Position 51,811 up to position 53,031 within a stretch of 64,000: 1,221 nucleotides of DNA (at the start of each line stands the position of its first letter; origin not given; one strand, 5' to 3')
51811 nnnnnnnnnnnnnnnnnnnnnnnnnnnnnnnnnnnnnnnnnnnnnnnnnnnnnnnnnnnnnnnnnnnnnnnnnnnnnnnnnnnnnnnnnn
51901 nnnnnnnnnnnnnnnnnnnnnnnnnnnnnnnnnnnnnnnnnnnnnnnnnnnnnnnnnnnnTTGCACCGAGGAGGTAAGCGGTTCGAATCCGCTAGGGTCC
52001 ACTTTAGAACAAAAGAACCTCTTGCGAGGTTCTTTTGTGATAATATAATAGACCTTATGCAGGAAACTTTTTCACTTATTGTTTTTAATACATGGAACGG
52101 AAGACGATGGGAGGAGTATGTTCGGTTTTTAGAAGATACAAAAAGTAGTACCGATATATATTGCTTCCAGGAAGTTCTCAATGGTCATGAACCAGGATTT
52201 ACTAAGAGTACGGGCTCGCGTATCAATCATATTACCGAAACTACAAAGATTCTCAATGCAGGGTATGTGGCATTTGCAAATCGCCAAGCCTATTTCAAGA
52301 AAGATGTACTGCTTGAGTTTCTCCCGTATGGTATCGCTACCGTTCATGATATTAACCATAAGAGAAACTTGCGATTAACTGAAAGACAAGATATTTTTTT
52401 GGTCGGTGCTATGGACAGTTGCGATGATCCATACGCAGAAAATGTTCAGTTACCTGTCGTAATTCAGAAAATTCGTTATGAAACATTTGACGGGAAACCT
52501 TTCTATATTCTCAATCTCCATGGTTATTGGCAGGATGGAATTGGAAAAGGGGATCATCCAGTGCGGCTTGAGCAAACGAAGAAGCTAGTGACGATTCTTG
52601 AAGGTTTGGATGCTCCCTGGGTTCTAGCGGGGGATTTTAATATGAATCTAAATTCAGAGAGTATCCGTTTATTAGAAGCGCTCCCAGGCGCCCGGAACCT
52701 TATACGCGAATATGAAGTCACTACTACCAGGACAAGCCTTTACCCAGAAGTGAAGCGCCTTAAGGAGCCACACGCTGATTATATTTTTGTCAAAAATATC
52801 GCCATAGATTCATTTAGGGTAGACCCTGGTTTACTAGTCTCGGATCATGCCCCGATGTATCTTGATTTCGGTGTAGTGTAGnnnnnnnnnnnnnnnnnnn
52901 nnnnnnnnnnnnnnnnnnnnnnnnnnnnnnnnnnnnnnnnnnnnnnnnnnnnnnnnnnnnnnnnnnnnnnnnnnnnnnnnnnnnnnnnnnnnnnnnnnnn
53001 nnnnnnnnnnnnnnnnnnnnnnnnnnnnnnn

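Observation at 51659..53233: Protein-coding EEP nuclease/phosphatase gene inside the rRNA operon, between tRNA-Ala and 23S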

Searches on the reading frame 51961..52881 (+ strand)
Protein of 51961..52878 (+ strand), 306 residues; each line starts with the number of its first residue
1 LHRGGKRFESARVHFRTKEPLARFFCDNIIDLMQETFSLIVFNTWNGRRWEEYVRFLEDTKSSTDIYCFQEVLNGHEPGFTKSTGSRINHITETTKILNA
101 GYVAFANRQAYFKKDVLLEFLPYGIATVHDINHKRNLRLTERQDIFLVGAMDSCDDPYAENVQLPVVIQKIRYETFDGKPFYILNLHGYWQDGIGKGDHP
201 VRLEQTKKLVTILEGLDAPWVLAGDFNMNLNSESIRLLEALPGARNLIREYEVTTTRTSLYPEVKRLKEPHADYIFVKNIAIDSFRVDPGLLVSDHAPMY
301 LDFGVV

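Call 5: search_protein_families(library=pfam, proteins=[window:52057-52881:+], max_evalue=1)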
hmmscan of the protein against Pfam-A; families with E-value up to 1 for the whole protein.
window:52057-52881:+ (274 aa): 1 family
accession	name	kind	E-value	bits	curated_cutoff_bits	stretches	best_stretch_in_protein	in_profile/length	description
PF03372.29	Exo_endo_phos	-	9e-08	32.6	24.5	1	157-264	117-225/225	Endonuclease/Exonuclease/phosphatase family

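Call 7: find_homologous_proteins(query=window:52057-52881:+)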
Query window:52057-52881:+ (274 aa): 197 proteins with E <= 0.001 among 736 candidates; the best 120 are listed.
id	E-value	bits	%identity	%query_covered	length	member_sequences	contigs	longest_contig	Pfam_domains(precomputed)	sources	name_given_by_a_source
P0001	3.4e-185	632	100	100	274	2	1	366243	PF03372.30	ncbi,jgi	ncbi:MAG: endonuclease/exonuclease/phosphatase family protein [Patescibacteria group bacterium]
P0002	3.8e-71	257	47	100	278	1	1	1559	PF03372.30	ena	-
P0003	1.1e-53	200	42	99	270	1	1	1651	PF03372.30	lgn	-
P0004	1.5e-45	174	40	98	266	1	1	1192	PF03372.30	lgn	-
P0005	3.1e-45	173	41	95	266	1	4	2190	PF03372.30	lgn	-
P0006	5.6e-33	132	34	97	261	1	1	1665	PF03372.30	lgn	-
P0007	1.1e-32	131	35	97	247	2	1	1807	PF03372.30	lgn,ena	-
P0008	4.4e-31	126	37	91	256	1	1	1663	PF03372.30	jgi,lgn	jgi:endonuclease/exonuclease/phosphatase (EEP) superfamily protein YafD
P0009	1.9e-30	124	34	97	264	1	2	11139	PF03372.30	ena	-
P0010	7.6e-30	122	33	97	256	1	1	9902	PF03372.30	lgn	-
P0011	1.1e-29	122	33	98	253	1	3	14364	PF03372.30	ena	-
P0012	1.3e-29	121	36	97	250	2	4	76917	PF03372.30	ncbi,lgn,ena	ncbi:MAG: endonuclease/exonuclease/phosphatase family protein [Patescibacteria group bacterium]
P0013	2.2e-29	121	35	97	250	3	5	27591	PF03372.30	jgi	jgi:endonuclease/exonuclease/phosphatase family metal-dependent hydrolase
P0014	3.8e-29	120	36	97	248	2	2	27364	PF03372.30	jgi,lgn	jgi:exonuclease III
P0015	3.9e-29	120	32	97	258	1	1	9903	PF03372.30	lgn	-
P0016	1.0e-28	118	35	97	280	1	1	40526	PF03372.30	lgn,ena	-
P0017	1.6e-28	118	34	97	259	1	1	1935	PF03372.30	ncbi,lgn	-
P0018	1.2e-27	115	34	97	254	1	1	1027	PF03372.30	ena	-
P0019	1.7e-27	114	35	97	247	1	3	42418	PF03372.30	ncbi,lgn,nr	ncbi:MAG TPA: endonuclease/exonuclease/phosphatase family protein [Candidatus Paceibacterota bacteri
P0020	1.8e-27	114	34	97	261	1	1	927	PF03372.30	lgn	-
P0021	2.4e-27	114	35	98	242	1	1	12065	PF03372.30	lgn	-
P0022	2.8e-27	114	35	97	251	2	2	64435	PF03372.30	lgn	-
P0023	3.4e-27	113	32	97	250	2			PF03372.30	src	-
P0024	4.5e-27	113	52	46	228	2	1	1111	PF03372.30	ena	-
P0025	6.9e-27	112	33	97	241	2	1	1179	PF03372.30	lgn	-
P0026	7.0e-27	112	33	96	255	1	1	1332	PF03372.30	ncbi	-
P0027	1.1e-26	112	35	98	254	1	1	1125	PF03372.30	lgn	-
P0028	1.1e-26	112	32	98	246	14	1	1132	PF03372.30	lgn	-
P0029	1.1e-26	112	34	97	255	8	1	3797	PF03372.30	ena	-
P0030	1.4e-26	111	31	98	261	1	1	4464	PF03372.30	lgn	-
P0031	2.3e-26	111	32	97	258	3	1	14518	PF03372.30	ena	-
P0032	2.3e-26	111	32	97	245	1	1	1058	PF03372.30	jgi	jgi:endonuclease/exonuclease/phosphatase family metal-dependent hydrolase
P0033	3.1e-26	110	31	98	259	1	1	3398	PF03372.30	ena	-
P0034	4.8e-26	110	34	97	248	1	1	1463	PF03372.30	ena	-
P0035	4.8e-26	110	32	97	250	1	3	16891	PF03372.30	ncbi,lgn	-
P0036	5.0e-26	110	32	97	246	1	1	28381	PF03372.30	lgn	-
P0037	5.1e-26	110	31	98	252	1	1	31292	PF03372.30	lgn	-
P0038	6.1e-26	109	34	97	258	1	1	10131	PF03372.30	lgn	-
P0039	6.7e-26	109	36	96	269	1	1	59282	PF03372.30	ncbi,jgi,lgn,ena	-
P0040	7.7e-26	109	33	97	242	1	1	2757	PF03372.30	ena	-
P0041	1.6e-25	108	31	97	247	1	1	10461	PF03372.30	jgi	jgi:exonuclease III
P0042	1.7e-25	108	33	97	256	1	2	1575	PF03372.30,PF22669.3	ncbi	-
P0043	1.8e-25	108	34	96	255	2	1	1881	PF03372.30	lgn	-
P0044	1.8e-25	108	32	97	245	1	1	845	PF03372.30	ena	-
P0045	2.2e-25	107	34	96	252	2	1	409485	PF03372.30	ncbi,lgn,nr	ncbi:MAG: endonuclease/exonuclease/phosphatase family protein [Candidatus Vogelbacteria bacterium]|n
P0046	2.5e-25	107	32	98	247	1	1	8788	PF03372.30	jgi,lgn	jgi:endonuclease/exonuclease/phosphatase family metal-dependent hydrolase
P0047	2.7e-25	107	33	97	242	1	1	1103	PF03372.30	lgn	-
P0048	3.6e-25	107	31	96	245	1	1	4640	PF03372.30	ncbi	-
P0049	3.6e-25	107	34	97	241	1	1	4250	PF03372.30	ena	-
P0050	5.1e-25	106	31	98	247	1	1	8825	PF03372.30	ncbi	-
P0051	5.9e-25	106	31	97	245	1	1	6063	PF03372.30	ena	-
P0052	6.2e-25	106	33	97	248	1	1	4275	PF03372.30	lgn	-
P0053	7.0e-25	106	32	100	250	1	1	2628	PF03372.30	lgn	-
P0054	7.2e-25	106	34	99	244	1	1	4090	PF03372.30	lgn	-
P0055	7.2e-25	106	34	97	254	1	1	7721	PF03372.30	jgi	jgi:endonuclease/exonuclease/phosphatase family metal-dependent hydrolase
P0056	8.9e-25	105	33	97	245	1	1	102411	PF03372.30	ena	-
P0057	9.3e-25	105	33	97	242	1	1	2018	PF03372.30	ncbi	-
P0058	1.6e-24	105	35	97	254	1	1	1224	PF03372.30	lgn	-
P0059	2.1e-24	104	29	98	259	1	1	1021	PF03372.30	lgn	-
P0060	3.5e-24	103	31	97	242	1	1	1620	PF03372.30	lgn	-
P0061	3.5e-24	103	31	98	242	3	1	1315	PF03372.30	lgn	-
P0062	3.7e-24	103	34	96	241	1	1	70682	PF03372.30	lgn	-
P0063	3.8e-24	103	36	93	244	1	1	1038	PF03372.30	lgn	-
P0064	4.8e-24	103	32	98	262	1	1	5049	PF03372.30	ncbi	-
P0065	7.8e-24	102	32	98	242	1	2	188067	PF03372.30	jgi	jgi:endonuclease/exonuclease/phosphatase family metal-dependent hydrolase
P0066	7.9e-24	102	33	97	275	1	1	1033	PF03372.30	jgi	jgi:endonuclease/exonuclease/phosphatase family metal-dependent hydrolase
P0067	1.2e-23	102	32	95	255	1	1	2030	PF03372.30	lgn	-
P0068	1.5e-23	101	33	98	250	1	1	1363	PF03372.30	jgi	jgi:endonuclease/exonuclease/phosphatase family metal-dependent hydrolase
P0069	1.8e-23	101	32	97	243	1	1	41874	PF03372.30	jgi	jgi:endonuclease/exonuclease/phosphatase family metal-dependent hydrolase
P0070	2.0e-23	101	33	97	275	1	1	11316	PF03372.30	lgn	-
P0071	2.3e-23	101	33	97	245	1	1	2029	PF03372.30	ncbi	-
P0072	2.6e-23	101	34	98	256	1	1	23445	PF03372.30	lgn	-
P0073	2.9e-23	100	31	98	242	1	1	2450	PF03372.30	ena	-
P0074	3.1e-23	100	33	97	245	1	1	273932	PF03372.30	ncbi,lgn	ncbi:MAG: endonuclease/exonuclease/phosphatase family protein [bacterium]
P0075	3.4e-23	100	32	98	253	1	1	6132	PF03372.30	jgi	jgi:endonuclease/exonuclease/phosphatase family metal-dependent hydrolase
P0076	4.4e-23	100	33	97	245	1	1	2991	PF03372.30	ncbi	-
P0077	4.4e-23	100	33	98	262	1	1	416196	PF03372.30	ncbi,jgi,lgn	-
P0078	5.4e-23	100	33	97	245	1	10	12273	PF03372.30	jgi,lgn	jgi:endonuclease/exonuclease/phosphatase family metal-dependent hydrolase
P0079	6.9e-23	99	29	96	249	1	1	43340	PF03372.30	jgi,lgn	jgi:endonuclease/exonuclease/phosphatase family metal-dependent hydrolase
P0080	8.9e-23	99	33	97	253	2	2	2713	PF03372.30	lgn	-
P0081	8.9e-23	99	32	97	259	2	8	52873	PF03372.30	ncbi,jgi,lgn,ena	ncbi:MAG TPA: endonuclease/exonuclease/phosphatase family protein [Candidatus Paceibacterota bacteri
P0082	9.0e-23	99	31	98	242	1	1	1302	PF03372.30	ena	-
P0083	9.2e-23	99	32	97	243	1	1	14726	PF03372.30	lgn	-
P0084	1.1e-22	99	30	97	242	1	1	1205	PF03372.30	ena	-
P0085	1.2e-22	98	33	96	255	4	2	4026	PF03372.30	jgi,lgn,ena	-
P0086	1.2e-22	98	33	97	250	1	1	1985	PF03372.30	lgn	-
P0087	1.4e-22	98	30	97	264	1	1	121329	PF03372.30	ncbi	-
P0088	1.5e-22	98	35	87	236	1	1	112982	PF03372.30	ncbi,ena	-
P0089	1.5e-22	98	32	95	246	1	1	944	PF03372.30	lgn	-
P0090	1.5e-22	98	30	98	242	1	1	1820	PF03372.30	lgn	-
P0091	1.6e-22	98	31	97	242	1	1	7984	PF03372.30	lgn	-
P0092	1.7e-22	98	31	97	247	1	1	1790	PF03372.30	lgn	-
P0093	2.0e-22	98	32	97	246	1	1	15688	PF03372.30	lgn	-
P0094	2.3e-22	97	32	97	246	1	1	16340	PF03372.30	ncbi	ncbi:MAG: endonuclease/exonuclease/phosphatase family protein [Patescibacteria group bacterium]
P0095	2.7e-22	97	32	97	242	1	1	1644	PF03372.30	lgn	-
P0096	2.8e-22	97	31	97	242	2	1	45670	PF03372.30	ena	-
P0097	2.9e-22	97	32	97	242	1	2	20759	PF03372.30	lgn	-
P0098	3.2e-22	97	33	97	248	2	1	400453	PF03372.30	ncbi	-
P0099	3.3e-22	97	31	99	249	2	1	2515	PF03372.30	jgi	jgi:endonuclease/exonuclease/phosphatase family metal-dependent hydrolase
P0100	4.5e-22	97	30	98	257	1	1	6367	PF03372.30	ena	-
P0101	4.9e-22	96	31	97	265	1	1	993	PF03372.30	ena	-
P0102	7.0e-22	96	33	97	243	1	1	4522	PF03372.30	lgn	-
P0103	7.9e-22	96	30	97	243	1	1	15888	PF03372.30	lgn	-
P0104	8.5e-22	96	33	98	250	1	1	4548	PF03372.30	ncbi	ncbi:MAG: hypothetical protein RLY57_257 [Candidatus Parcubacteria bacterium]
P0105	9.0e-22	96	30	98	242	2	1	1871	PF03372.30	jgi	jgi:endonuclease/exonuclease/phosphatase family metal-dependent hydrolase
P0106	1.5e-21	95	32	97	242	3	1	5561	PF03372.30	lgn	-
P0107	1.6e-21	95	45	46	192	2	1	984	PF03372.30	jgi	jgi:endonuclease/exonuclease/phosphatase family metal-dependent hydrolase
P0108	1.8e-21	95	31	98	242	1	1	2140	PF03372.30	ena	-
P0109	2.3e-21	94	33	98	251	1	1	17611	PF03372.30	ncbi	-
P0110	2.5e-21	94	31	97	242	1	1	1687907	PF03372.30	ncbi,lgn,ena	-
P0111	2.8e-21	94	30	92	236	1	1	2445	PF14529.13,PF03372.30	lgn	-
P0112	3.1e-21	94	32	98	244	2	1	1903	PF03372.30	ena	-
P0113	3.3e-21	94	32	97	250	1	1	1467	PF03372.30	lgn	-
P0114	4.1e-21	93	30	97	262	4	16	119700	PF03372.30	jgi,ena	-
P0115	8.4e-21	92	30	97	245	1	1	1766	PF03372.30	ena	-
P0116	9.3e-21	92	30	99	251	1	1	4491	PF03372.30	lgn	-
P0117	1.1e-20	92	32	97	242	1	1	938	PF03372.30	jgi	jgi:endonuclease/exonuclease/phosphatase family metal-dependent hydrolase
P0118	1.4e-20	92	45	50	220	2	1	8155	PF03372.30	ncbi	-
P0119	1.7e-20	91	31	97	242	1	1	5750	PF03372.30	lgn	-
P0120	1.8e-20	91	32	97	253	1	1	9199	PF03372.30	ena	-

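Call 8: search_solved_structures(query=window:52057-52881:+, max_evalue=1, show_alignments=2)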
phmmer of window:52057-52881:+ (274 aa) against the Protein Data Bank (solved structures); distinct sequences matched with E-value up to 1: 1.
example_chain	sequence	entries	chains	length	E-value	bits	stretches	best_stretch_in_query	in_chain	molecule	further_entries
2vd3_A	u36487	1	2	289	0.023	17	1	49-116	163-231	ATP PHOSPHORIBOSYLTRANSFERASE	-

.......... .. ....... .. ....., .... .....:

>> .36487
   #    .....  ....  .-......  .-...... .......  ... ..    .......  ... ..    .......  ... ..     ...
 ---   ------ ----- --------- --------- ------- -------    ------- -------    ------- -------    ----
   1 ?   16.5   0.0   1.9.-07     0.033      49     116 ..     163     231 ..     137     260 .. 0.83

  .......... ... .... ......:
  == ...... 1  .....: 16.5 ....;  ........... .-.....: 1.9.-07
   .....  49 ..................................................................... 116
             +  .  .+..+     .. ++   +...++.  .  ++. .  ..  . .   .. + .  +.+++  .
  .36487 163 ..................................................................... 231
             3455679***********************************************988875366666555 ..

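Call 9: find_encoding_contigs(protein=P0002, flank=10000, max_places=4)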
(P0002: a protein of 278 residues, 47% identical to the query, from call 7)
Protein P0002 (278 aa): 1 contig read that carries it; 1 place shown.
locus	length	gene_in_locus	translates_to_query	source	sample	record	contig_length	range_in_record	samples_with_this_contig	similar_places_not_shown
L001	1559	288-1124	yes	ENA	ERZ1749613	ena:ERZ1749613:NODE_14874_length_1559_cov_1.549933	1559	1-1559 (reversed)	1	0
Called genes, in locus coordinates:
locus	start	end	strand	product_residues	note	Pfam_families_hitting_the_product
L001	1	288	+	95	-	?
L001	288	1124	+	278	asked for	PF03372:Exo_endo_phos (faint)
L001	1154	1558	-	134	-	?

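Call 10: find_encoding_contigs(protein=P0005, flank=10000, max_places=4)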
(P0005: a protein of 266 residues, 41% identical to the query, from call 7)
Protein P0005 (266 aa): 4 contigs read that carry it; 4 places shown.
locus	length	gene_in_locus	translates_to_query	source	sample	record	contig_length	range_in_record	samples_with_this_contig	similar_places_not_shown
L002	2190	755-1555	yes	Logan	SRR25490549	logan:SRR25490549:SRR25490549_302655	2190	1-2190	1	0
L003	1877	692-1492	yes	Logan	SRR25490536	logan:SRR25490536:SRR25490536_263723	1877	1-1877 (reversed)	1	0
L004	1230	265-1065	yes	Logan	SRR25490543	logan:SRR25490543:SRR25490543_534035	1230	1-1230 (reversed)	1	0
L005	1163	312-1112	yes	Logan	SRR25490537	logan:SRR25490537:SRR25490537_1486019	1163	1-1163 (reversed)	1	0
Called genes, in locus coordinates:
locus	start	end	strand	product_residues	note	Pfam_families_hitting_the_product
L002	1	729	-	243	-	?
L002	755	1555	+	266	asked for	PF03372:Exo_endo_phos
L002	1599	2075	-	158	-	PF09900:DUF2127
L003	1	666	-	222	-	?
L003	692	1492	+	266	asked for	PF03372:Exo_endo_phos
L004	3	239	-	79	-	?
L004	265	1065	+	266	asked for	PF03372:Exo_endo_phos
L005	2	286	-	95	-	?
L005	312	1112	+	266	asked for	PF03372:Exo_endo_phos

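Call 11: find_encoding_contigs(protein=P0012, flank=10000, max_places=4)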
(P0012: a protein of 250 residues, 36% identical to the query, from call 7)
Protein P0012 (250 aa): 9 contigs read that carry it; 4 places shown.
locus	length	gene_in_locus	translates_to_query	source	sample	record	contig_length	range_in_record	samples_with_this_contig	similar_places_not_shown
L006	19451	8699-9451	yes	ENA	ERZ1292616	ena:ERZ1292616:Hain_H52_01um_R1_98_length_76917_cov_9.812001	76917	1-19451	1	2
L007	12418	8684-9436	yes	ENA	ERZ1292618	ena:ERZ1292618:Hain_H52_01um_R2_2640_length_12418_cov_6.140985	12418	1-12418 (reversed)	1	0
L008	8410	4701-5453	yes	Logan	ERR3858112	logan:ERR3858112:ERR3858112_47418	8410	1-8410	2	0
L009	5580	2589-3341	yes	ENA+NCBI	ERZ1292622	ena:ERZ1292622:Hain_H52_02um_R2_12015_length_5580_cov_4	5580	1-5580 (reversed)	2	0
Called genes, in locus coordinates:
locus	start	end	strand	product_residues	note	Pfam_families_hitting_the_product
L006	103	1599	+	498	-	PF11074:DUF2779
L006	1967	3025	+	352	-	PF04492:Phage_rep_O (faint), PF14213:DUF4325 (weak)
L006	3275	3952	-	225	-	PF00483:NTP_transferase, PF12804:NTP_transf_3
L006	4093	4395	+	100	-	PF04993:TfoX_N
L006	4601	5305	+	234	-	PF01177:Asp_Glu_race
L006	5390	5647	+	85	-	PF12840:HTH_20, PF25212:HVO_A0114 (weak), PF01022:HTH_5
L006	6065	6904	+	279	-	-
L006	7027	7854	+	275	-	PF00565:SNase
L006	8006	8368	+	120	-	-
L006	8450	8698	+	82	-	PF07866:DUF1653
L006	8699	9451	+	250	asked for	PF03372:Exo_endo_phos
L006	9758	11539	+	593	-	PF00009:GTP_EFTU, PF01926:MMR_HSR1, PF22042:EF-G_D2, PF03144:GTP_EFTU_D2, PF00679:EFG_C, PF21018:BipA_C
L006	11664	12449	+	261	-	-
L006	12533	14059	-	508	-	PF00308:Bac_DnaA, PF08299:Bac_DnaA_C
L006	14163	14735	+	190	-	PF01928:CYTH (weak)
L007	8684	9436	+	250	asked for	PF03372:Exo_endo_phos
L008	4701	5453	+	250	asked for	PF03372:Exo_endo_phos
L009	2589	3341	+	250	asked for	PF03372:Exo_endo_phos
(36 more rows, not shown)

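Call 12: find_encoding_contigs(protein=P0001, flank=10000, max_places=3)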
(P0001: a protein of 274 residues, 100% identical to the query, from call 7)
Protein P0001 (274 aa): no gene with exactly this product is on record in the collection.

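Call 18: find_related_loci(query=A2, collection=genome_contigs, flank=6000)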
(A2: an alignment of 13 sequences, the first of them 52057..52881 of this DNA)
Query A2 (274 aa) in genome_contigs; peptide patterns used: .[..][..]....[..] (x = any residue, [..] = any of these).
599 stretches matched a pattern (row limit reached: there are more); 330 encode a relative of the query (tblastn E <= 1e-3); the best 80 are kept; 80 distinct loci.
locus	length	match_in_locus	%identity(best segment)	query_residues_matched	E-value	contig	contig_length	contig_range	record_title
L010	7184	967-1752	40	7-270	5e-53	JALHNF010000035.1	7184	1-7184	MAG: Candidatus Paceibacterota bacterium isolate Bin_53_2_2 c_000000035111, whole genome shotgun sequence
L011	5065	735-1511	39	10-270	5e-49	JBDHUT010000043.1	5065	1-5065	MAG: Candidatus Paceibacteria bacterium isolate AS-MICRO-OLR.50 NODE_89606_length_5065_cov_2.542071, whole genome shotgu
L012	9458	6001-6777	38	4-271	3e-42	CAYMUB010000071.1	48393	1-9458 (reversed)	MAG TPA_asm: uncultured Gammaproteobacteria bacterium isolate binchicken_co203_488 genome assembly, contig: k141_2354376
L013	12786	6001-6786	33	1-271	4e-41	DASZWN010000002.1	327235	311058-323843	MAG TPA_asm: Candidatus Paceibacterota bacterium isolate SMAG_U6158 k141_358405, whole genome shotgun sequence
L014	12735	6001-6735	34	7-273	5e-40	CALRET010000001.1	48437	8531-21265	MAG: Candidatus Nomurabacteria bacterium isolate MaH-04nov19-107 genome assembly, contig: MaH-04nov19-C1504, whole genom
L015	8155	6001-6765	33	7-272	2e-38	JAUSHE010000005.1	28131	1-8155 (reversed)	MAG: Candidatus Daviesbacteria bacterium isolate E14_metabat.bin.170_sub E14_k141_931507, whole genome shotgun sequence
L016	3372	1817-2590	37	4-271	8e-39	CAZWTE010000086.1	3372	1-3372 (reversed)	MAG TPA_asm: uncultured Gammaproteobacteria bacterium isolate binchicken_co144_909 genome assembly, contig: NODE_59160_l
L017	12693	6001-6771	35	7-273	6e-38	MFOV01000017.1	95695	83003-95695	MAG: Candidatus Levybacteria bacterium RIFCSPLOWO2_01_FULL_39_10 rifcsplowo2_01_scaffold_505, whole genome shotgun seque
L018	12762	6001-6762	35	7-271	2e-37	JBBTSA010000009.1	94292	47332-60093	MAG: Patescibacteria group bacterium isolate H51-bin048_1 H51_bin048_1_000000000009, whole genome shotgun sequence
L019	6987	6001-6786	31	1-272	4e-37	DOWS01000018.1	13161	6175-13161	MAG TPA_asm: Candidatus Daviesbacteria bacterium isolate UBA9644 contig_7832, whole genome shotgun sequence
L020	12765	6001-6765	34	7-271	2e-36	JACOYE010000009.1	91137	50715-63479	MAG: Candidatus Microgenomates bacterium isolate NC_groundwater_171_Ag_S-0.1um_39_14 S4_GD2017_2_S1_scaffold_101, whole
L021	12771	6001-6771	33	7-272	1e-35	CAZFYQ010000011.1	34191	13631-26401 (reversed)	MAG TPA_asm: uncultured Gammaproteobacteria bacterium isolate SRP200132_co1_341 genome assembly, contig: NODE_2149_lengt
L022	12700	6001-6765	35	5-271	5e-35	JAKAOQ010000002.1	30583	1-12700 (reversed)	MAG: Candidatus Micrarchaeota archaeon isolate YF1.bin22 NODE_1503_length_30583_cov_6.337208, whole genome shotgun seque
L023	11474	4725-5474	30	7-272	1e-34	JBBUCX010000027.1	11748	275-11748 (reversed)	MAG: Patescibacteria group bacterium isolate H51-bin115_1 H51_bin115_1_000000000027, whole genome shotgun sequence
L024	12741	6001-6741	36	7-271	1e-34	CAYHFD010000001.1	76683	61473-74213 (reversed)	MAG TPA_asm: uncultured Candidatus Saccharibacteria bacterium isolate ERP119705_co11_13 genome assembly, contig: NODE_16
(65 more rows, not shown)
